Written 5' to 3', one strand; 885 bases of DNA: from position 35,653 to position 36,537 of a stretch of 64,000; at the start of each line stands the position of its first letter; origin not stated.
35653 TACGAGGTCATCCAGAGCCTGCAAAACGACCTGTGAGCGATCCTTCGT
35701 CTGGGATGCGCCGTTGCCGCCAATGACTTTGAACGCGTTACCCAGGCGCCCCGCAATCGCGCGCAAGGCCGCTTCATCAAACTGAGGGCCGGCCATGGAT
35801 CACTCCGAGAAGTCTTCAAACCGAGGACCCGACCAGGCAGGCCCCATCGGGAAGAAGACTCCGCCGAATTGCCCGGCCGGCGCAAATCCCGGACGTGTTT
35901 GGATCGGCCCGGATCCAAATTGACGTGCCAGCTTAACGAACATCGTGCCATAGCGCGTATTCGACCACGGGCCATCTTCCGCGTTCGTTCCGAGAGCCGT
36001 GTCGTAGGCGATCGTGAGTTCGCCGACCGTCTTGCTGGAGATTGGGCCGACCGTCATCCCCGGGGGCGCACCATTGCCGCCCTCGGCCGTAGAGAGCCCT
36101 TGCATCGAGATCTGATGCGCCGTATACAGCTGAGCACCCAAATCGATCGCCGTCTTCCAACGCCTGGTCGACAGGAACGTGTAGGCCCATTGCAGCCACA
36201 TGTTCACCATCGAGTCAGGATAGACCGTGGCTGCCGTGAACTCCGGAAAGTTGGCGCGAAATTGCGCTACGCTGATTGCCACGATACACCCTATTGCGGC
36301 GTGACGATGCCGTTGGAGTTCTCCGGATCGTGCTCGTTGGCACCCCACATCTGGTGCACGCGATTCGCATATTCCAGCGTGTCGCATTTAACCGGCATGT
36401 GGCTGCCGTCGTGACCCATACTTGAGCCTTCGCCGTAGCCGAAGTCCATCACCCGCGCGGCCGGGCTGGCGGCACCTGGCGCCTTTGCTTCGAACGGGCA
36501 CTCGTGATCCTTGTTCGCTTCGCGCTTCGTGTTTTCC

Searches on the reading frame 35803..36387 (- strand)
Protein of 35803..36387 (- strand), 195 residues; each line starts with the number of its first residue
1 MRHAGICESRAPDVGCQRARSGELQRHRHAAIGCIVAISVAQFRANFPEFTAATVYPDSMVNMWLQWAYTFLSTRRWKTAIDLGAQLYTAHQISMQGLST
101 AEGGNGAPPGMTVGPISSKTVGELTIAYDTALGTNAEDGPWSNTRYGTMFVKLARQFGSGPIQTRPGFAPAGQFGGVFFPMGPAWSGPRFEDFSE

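Call 72: search_protein_families(library=phrogs, proteins=[window:35803-36387:-], max_evalue=0.001)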
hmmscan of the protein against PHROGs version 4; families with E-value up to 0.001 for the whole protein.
window:35803-36387:- (195 aa): 1 family
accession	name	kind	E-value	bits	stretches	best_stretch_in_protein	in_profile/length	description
phrog_302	-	head and packaging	5.8e-30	104.8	1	36-167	11-133/155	virion structural protein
